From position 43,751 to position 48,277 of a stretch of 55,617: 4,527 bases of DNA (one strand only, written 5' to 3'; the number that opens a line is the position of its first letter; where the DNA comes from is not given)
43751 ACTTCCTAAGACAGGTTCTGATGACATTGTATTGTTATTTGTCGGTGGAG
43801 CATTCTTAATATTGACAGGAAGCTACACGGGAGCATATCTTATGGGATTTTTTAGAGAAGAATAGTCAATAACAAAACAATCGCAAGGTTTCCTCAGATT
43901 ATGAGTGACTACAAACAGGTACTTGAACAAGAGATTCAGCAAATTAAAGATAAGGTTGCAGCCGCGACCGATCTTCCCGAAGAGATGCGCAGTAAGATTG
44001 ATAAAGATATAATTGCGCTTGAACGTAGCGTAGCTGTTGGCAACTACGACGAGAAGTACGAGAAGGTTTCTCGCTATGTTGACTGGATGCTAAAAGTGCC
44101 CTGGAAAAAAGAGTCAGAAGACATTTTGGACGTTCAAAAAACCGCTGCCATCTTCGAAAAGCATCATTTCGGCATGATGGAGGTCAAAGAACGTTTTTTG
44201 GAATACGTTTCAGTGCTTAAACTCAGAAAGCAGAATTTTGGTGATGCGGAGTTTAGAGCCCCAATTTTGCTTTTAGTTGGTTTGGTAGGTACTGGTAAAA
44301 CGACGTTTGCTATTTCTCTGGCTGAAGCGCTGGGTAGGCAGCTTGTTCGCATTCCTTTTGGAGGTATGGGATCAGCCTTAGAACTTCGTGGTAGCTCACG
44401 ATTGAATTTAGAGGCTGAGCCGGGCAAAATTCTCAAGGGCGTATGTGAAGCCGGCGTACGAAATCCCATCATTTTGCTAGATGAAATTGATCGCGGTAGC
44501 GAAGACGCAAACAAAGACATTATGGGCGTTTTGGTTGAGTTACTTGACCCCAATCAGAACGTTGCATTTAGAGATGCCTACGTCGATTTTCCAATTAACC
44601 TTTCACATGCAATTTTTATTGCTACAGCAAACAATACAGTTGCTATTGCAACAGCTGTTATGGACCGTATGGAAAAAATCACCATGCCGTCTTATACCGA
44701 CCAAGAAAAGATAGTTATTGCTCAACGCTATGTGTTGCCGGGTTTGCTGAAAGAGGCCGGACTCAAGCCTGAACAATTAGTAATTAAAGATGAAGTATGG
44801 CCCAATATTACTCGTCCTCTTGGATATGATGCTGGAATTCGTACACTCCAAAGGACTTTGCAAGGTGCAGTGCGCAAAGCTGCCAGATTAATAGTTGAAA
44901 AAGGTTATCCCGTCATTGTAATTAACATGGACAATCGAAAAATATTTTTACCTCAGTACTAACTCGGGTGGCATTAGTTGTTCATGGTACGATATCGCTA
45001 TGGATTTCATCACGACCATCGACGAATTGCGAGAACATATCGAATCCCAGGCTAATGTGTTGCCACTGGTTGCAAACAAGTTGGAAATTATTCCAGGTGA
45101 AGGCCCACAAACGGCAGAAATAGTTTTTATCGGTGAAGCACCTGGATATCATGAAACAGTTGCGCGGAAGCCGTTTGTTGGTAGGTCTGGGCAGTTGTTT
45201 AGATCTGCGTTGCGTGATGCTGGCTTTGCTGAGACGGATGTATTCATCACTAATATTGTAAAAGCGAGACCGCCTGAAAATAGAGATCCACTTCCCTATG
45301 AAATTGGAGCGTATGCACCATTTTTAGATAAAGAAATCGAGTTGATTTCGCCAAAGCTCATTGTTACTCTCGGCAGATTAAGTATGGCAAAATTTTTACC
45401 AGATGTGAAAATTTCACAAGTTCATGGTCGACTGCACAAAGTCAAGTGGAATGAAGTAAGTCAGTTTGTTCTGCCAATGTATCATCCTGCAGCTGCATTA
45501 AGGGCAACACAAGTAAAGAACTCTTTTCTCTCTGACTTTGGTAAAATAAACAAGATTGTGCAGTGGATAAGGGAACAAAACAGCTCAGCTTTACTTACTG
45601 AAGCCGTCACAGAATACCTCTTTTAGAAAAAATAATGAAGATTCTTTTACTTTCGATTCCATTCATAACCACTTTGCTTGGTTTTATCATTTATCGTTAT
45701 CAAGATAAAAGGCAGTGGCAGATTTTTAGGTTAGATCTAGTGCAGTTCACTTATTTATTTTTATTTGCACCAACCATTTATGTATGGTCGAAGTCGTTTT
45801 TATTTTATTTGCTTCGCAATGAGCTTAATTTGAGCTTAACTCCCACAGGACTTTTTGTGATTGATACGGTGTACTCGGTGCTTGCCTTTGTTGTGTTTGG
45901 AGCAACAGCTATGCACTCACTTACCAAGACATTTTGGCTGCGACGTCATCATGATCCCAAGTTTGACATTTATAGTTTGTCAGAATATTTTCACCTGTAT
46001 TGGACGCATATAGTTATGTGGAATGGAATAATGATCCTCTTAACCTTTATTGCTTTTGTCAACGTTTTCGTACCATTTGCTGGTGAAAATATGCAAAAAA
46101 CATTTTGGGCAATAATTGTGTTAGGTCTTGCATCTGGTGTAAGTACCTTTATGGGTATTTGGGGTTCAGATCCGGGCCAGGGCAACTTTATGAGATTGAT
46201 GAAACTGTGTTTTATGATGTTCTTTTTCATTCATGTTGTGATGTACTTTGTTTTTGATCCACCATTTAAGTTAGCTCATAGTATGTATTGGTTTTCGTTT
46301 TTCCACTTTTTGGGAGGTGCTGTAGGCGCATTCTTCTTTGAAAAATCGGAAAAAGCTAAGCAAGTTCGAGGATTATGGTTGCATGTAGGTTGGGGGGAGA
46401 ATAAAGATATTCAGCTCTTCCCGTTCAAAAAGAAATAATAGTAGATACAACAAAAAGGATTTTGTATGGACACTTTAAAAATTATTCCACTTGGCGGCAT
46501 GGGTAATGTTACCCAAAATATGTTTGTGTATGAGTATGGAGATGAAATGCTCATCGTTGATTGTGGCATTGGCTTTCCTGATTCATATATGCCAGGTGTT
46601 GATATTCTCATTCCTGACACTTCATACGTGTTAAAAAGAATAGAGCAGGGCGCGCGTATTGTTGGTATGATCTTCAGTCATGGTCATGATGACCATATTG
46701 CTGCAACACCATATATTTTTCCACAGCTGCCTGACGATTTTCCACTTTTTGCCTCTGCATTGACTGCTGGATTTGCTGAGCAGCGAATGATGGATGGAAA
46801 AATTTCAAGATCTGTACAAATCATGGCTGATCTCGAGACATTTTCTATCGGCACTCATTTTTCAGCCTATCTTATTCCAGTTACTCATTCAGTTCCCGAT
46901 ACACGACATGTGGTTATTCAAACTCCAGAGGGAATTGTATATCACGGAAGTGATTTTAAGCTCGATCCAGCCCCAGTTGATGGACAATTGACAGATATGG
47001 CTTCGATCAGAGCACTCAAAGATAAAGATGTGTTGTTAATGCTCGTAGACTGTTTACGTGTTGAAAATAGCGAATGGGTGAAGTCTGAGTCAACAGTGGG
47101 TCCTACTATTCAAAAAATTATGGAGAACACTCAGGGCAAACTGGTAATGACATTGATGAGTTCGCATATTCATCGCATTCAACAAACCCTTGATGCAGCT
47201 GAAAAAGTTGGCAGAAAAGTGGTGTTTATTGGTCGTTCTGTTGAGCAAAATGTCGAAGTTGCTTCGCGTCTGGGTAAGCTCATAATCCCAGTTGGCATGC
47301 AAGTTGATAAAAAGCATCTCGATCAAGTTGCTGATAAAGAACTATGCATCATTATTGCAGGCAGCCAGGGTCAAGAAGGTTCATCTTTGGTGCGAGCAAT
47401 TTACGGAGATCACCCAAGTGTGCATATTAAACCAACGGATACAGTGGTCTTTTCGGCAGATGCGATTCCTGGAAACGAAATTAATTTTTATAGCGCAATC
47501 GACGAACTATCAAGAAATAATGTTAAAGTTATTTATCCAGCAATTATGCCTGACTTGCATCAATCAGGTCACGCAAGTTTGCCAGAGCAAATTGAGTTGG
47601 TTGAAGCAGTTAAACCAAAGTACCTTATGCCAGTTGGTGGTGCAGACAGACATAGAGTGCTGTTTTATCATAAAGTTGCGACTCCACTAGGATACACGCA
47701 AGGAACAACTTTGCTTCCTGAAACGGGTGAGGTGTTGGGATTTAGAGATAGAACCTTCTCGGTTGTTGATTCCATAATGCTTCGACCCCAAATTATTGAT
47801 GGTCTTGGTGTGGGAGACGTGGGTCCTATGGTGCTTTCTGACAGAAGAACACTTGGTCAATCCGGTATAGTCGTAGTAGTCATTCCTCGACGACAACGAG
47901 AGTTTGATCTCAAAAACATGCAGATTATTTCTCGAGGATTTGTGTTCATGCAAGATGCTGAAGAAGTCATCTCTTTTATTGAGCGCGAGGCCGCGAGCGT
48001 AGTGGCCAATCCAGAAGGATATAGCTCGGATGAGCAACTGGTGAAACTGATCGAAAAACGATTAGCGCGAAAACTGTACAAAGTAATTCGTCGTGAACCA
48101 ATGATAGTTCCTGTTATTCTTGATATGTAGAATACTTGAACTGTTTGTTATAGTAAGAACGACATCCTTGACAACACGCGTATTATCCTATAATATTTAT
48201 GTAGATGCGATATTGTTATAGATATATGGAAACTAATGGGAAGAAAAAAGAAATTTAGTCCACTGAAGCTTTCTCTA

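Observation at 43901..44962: Protease-less, pore-loop-less Lon ATPase: candidate new AAA+ machine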

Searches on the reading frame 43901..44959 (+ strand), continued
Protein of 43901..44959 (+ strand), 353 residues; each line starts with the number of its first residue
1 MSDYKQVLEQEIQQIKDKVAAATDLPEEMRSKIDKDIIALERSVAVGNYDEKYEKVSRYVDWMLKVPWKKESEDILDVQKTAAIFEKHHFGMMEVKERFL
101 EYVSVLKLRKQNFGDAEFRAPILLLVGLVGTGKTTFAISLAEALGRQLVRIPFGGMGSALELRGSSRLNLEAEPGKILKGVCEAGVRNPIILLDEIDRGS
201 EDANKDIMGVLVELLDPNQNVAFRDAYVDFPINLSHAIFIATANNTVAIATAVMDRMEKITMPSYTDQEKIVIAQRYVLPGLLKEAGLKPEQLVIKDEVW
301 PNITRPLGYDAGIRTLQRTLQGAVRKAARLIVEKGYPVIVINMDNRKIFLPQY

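Call 62: find_related_loci(query=A1, collection=metagenome_contigs, flank=7000)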
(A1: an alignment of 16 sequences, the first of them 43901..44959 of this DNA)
Query A1 (353 aa) in metagenome_contigs; peptide patterns used: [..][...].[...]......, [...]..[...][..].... (x = any residue, [..] = any of these).
600 stretches matched a pattern (row limit reached: there are more); 599 encode a relative of the query (tblastn E <= 1e-3); the best 80 are kept; 80 distinct loci.
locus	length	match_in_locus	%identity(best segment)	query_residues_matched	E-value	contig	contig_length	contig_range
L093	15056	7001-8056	71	1-353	6e-177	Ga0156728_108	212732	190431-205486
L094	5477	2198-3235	53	5-353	2e-119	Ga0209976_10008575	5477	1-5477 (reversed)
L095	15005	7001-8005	52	20-353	1e-114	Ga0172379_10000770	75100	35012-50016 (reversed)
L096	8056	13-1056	52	8-351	5e-114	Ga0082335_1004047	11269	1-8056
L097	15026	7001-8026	52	11-353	1e-113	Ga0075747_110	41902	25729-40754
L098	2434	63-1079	49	11-350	2e-116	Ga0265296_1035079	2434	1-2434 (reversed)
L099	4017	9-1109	50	8-353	5e-111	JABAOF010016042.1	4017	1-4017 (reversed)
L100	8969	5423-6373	51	10-352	4e-108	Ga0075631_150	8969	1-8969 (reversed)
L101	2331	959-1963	51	20-353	9e-113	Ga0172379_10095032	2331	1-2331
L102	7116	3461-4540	45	3-352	8e-106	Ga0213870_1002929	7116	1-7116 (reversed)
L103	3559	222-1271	46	6-353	9e-102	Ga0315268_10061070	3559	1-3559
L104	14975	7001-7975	38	11-345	7e-75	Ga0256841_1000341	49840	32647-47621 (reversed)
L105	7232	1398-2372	40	11-344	1e-73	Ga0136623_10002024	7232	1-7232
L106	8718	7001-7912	41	25-337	7e-74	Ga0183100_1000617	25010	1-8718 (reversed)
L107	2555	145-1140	37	8-353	9e-75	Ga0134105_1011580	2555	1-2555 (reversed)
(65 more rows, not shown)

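Call 75: search_protein_families(library=padloc, proteins=[window:43901-44959:+], max_evalue=0.01)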
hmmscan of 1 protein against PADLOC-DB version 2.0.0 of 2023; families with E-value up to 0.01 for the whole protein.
window:43901-44959:+ (353 aa): 9 families
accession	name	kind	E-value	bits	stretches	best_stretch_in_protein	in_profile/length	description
PDLC03838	DolB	-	1.7e-05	22.2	0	78-154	130-200/375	-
PDLC04606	PDC-M37B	-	6.7e-05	20.2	1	77-244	134-293/390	-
PDLC02196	IetA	-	0.00017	19.2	1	7-153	10-155/374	-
PDLC00915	TRIP13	-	0.0004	17.9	0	121-148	64-91/302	TRIP13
PDLC04140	mad8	-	0.00043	17.9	1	119-273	26-101/314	mads_8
PDLC00914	TRIP13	-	0.0006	17.3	1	117-148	68-99/302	TRIP13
PDLC02195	IetA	-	0.0013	16.1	1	120-159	137-176/395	-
PDLC04605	PDC-M37B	-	0.0013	15.9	1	123-216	307-399/518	-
PDLC04232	IetA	-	0.0064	13.9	0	123-153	119-149/330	-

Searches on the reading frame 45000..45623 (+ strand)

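Call 3: search_protein_families(library=pfam, proteins=[window:45000-45623:+], max_evalue=0.01)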
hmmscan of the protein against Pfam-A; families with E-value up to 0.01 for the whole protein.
window:45000-45623:+ (208 aa): 1 family
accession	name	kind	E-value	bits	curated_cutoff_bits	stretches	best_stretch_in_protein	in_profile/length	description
PF03167.25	UDG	-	3e-31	108.8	24.3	1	32-174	1-129/141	Uracil DNA glycosylase superfamily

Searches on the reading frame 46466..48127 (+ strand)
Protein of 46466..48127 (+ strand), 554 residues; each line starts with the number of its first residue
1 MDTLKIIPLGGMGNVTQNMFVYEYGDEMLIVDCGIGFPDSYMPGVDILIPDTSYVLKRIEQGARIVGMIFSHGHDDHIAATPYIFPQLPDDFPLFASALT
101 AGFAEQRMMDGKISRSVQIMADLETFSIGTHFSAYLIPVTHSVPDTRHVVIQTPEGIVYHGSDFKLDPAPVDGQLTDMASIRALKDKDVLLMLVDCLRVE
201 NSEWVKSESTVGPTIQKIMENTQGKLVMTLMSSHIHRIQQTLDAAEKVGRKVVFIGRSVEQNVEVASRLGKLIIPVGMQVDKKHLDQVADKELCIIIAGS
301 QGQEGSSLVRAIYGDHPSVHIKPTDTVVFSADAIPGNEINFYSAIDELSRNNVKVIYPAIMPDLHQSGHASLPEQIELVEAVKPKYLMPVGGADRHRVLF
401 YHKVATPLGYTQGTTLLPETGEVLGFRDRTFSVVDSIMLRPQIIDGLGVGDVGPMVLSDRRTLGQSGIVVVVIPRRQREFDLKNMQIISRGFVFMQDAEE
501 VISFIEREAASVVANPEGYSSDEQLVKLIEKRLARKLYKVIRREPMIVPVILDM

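Call 3: search_protein_families(library=pfam, proteins=[window:46466-48127:+], max_evalue=0.01)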
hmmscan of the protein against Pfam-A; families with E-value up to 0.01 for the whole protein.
window:46466-48127:+ (554 aa): 5 families
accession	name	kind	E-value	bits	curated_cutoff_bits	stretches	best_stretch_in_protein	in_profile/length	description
PF22505.1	RNase_J_b_CASP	-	8e-36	123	27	1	224-348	2-126/126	Ribonuclease J, beta-CASP domain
PF17770.6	RNase_J_C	-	6.4e-16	59.6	23.8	1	456-553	1-101/102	Ribonuclease J C-terminal domain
PF12706.13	Lactamase_B_2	-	2.5e-07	31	27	1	57-249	23-191/200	Beta-lactamase superfamily domain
PF00753.33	Lactamase_B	-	3.7e-06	27.5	22.7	1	15-85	4-64/196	Metallo-beta-lactamase superfamily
PF07521.17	RMMBL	-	0.0056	17.1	21.6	0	366-395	14-43/63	Zn-dependent metallo-hydrolase RNA specificity domain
